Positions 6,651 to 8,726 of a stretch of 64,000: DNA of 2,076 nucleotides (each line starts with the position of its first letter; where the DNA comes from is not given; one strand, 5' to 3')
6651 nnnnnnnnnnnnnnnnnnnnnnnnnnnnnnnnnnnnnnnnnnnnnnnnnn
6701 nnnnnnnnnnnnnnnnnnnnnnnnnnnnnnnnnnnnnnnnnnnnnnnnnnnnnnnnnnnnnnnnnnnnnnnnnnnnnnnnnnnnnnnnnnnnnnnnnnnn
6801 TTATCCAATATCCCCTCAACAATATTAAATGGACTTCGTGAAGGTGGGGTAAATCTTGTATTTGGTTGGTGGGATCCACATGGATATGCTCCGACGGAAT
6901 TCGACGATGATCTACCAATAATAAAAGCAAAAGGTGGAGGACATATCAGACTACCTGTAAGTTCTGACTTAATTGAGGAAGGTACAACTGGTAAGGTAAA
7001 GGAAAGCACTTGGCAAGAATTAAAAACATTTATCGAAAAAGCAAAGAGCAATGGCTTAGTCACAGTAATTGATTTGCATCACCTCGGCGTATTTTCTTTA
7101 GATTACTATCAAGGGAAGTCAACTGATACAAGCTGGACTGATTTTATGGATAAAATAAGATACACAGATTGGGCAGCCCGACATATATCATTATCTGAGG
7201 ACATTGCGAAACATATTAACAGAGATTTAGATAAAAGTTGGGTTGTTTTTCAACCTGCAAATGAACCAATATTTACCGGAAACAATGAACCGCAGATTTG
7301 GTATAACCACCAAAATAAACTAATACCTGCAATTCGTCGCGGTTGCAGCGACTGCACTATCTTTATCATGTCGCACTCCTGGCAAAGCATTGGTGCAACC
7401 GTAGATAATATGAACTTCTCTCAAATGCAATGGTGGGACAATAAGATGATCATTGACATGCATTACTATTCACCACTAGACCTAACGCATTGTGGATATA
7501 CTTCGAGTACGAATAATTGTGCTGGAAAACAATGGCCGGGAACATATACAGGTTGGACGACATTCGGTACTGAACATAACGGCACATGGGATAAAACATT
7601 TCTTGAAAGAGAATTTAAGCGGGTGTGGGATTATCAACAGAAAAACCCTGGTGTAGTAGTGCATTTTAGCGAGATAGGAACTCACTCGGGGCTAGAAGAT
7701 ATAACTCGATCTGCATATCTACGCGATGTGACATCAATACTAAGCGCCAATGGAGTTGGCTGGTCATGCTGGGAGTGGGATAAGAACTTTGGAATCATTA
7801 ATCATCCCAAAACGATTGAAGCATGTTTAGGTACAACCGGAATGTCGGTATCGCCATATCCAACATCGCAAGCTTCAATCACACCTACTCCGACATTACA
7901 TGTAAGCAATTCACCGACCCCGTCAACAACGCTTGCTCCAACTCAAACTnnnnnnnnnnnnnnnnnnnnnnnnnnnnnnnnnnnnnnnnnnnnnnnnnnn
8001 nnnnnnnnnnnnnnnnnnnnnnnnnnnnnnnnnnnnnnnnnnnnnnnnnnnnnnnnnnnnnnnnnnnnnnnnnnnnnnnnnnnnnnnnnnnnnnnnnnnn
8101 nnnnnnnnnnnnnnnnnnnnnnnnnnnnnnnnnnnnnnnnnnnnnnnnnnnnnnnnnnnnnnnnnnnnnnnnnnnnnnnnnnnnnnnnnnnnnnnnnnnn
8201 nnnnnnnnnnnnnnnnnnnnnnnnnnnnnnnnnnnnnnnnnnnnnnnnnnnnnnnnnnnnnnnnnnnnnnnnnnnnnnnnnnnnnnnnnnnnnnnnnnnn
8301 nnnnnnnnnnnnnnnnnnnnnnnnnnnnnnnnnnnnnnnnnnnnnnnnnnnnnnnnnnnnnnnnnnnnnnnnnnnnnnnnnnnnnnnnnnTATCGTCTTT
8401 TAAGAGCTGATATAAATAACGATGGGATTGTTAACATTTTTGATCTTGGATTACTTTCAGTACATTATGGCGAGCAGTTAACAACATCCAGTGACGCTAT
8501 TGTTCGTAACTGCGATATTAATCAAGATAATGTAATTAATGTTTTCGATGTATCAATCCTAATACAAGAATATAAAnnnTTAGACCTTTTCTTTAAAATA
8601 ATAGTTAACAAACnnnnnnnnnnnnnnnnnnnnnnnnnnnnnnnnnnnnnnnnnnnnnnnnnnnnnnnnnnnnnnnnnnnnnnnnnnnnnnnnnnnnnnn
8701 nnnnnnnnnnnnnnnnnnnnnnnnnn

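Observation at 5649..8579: Secreted tandem-GH5 enzyme ending in a dockerin-like module, in a lineage not known for cellulosomes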

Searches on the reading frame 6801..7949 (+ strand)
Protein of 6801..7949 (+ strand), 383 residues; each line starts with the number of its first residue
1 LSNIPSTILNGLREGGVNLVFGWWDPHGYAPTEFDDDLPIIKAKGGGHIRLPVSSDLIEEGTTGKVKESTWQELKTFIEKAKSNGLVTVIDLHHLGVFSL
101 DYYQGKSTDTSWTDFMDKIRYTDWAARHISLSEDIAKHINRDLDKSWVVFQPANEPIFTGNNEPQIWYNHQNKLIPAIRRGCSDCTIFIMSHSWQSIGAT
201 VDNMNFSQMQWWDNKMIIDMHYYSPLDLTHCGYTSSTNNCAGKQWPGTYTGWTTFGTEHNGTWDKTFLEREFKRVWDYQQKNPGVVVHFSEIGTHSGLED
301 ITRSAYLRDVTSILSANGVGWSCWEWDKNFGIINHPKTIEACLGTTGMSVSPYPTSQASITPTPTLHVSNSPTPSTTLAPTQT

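Call 9: search_protein_families(library=pfam, proteins=[window:6801-7949:+], max_evalue=0.1)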
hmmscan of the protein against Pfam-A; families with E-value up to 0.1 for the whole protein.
window:6801-7949:+ (383 aa): 2 families
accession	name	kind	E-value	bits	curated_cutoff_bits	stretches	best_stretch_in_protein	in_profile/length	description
PF00150.24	Cellulase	-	6.8e-20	72.1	23.5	1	39-329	28-271/272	Cellulase (glycosyl hydrolase family 5)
PF25304.1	WH_eIF2D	-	0.0076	16.9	27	1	60-91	39-70/92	eIF2D winged helix domain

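Call 14: search_solved_structures(query=window:6801-7949:+, max_evalue=0.01, show_alignments=2)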
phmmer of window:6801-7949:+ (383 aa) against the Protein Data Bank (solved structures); distinct sequences matched with E-value up to 0.01: 16.
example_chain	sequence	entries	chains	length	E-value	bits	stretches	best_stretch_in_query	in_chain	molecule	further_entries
3amc_A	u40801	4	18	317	1.2e-09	40.6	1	147-334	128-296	Endoglucanase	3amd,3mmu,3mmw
3azr_A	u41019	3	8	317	5.6e-09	38.3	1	147-334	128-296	Endoglucanase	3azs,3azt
3amg_A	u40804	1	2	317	5.9e-09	38.3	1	148-334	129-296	Endoglucanase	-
6uje_A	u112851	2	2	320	1.6e-08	36.9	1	143-335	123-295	Endoglucanase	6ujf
6kdd_A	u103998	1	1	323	3.9e-08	35.6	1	149-334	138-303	Endoglucanase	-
3aof_A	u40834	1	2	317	6e-08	35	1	36-333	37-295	Endoglucanase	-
1cec_A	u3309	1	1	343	1.5e-07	33.6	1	35-335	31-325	ENDOGLUCANASE CELC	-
7vt5_A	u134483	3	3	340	1.7e-07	33.4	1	125-334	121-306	Endoglucanase H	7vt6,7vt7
1cen_A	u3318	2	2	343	3.3e-07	32.5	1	35-335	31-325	CELLULASE CELC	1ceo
3nco_A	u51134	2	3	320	1e-06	30.9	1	149-335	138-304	Endoglucanase FnCel5A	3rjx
3rjy_A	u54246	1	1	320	1e-06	30.9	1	149-335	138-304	Endoglucanase FnCel5A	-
7vt8_A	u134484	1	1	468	2e-05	26.6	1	126-232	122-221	Endoglucanase H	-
7vt4_A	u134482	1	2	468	3e-05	26.1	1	126-232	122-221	Endoglucanase H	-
4w7u_A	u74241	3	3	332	0.0017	20.3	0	37-254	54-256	Cellulase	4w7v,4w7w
5hpc_A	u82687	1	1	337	0.0019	20.2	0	37-254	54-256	Cellulase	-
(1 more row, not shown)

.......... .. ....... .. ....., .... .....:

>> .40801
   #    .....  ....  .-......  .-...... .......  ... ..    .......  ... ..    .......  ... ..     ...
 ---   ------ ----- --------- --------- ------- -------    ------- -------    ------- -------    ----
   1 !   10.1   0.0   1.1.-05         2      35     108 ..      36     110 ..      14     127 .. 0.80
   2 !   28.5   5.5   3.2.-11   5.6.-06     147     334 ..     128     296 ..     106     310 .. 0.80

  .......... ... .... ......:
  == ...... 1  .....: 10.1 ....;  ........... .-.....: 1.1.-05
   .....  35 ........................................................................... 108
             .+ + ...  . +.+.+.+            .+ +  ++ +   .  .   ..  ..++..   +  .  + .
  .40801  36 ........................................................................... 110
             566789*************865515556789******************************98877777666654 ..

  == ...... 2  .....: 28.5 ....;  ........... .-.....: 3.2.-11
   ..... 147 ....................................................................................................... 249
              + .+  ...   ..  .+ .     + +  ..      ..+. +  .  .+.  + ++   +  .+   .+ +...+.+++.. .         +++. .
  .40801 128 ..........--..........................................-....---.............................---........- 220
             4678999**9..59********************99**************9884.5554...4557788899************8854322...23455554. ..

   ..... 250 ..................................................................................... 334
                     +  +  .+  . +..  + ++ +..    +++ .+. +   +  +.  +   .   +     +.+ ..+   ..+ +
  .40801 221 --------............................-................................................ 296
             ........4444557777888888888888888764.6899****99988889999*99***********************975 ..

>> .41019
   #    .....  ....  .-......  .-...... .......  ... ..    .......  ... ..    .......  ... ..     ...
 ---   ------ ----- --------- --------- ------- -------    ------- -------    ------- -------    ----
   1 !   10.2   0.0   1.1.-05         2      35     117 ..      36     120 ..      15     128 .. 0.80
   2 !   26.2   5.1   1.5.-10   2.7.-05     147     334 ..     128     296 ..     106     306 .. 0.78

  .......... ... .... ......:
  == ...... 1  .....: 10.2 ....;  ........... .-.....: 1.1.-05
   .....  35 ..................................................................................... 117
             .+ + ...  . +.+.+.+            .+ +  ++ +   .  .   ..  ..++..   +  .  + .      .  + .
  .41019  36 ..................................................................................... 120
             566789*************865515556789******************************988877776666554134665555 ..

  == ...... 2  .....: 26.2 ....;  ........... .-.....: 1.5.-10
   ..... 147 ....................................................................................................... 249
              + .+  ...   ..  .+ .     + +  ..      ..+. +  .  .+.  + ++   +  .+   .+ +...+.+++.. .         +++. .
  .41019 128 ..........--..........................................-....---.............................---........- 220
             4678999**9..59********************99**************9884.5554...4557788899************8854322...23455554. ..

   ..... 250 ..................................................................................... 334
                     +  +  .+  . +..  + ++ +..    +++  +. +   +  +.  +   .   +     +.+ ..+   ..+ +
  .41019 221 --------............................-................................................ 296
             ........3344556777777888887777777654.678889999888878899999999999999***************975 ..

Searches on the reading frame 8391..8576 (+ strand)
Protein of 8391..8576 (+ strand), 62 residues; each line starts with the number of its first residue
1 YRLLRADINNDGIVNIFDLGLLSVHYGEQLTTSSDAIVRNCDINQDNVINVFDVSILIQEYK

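Call 91: predict_structure(alignment_id=A4)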
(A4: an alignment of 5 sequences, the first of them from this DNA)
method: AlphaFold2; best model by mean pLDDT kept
length: 62 residues; sequences in the alignment: 5
mean_pLDDT: 62.9   pTM: 0.40
mean pLDDT of the five models: 62.9, 60.8, 60.1, 54.8, 54.6
residues with pLDDT >= 90: 0; 70-90: 13; 50-70: 40; < 50: 9
segments of 3 or more residues with pLDDT < 50: 1-4, 29-32
pLDDT, mean of each block of 10 residues (from residue 1): 56 72 60 55 69 67 54
secondary structure, 60 per line:
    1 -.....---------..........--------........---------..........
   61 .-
elements in order: H2-6 H16-25 H34-41 H51-61

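Call 94: fold_search(model_id=the predicted structure, library=pdb)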
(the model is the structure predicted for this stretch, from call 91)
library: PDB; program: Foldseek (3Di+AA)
matches with E <= 10: 651; with E <= 0.001: 0
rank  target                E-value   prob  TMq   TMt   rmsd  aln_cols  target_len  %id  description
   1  1oqp_MODEL_1_A        2.3e-02  0.97  0.45  0.39   4.5        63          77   27  STRUCTURE OF THE CA2+/C-TERMINAL DOMAIN OF CALTRACTIN IN COMPLEX WITH THE CDC31P-BINDING DOMAIN FROM KAR1P (released 2003-06-24)
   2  4fl4_J                4.6e-02  0.96  0.43  0.41  11.0        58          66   40  Scaffoldin conformation and dynamics revealed by a ternary complex from the Clostridium thermocellum cellulosome (released 2012-06-27)
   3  1up5_A                9.8e-02  0.85  0.45  0.26   4.3        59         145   22  Chicken Calmodulin (released 2005-03-24)
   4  1top                  1.1e-01  0.75  0.42  0.23   4.6        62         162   22  STRUCTURE OF CHICKEN SKELETAL MUSCLE TROPONIN-C AT 1.78 ANGSTROMS RESOLUTION (released 1994-01-31)
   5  4rjd_A                1.3e-01  0.82  0.44  0.42   4.2        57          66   23  TFP bound in alternate orientations to calcium-saturated Calmodulin C-Domains (released 2015-08-26)
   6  6yns_D                1.3e-01  0.66  0.42  0.25   4.3        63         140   19  CaM-P458 complex (crystal form 2) (released 2021-03-17)
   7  5i2q                  1.5e-01  0.80  0.47  0.33   4.2        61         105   13  Structure of EF-hand containing protein (released 2016-12-28)
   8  1rfj                  1.6e-01  0.82  0.46  0.25   3.9        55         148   24  Crystal Structure of Potato Calmodulin PCM6 (released 2004-06-29)
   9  6yns_F                1.6e-01  0.77  0.43  0.25   4.3        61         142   21  CaM-P458 complex (crystal form 2) (released 2021-03-17)
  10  5k8q_A                1.6e-01  0.77  0.44  0.24   4.1        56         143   21  Crystal Structure of Calcium-loaded Calmodulin in complex with STRA6 CaMBP2-site peptide. (released 2016-08-24)
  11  4tnc                  1.7e-01  0.66  0.43  0.23   4.6        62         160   22  REFINED STRUCTURE OF CHICKEN SKELETAL MUSCLE TROPONIN C IN THE TWO-CALCIUM STATE AT 2-ANGSTROMS RESOLUTION (released 1988-07-16)
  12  6yns_A                1.8e-01  0.82  0.46  0.26   4.1        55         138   24  CaM-P458 complex (crystal form 2) (released 2021-03-17)
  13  8fo6_B                1.8e-01  0.77  0.43  0.27   4.2        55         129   24  Nucleotide-free structure of a functional construct of eukaryotic elongation factor 2 kinase. (released 2023-05-03)
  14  2lmt_MODEL_1_A        1.8e-01  0.75  0.44  0.24   4.3        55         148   25  NMR structure of Androcam (released 2012-08-22)
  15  5otj_C                1.8e-01  0.66  0.43  0.40   4.4        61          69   21  Monomeric polcalcin (Phl p 7) in complex with two identical allergen-specific antibodies (released 2018-09-05)
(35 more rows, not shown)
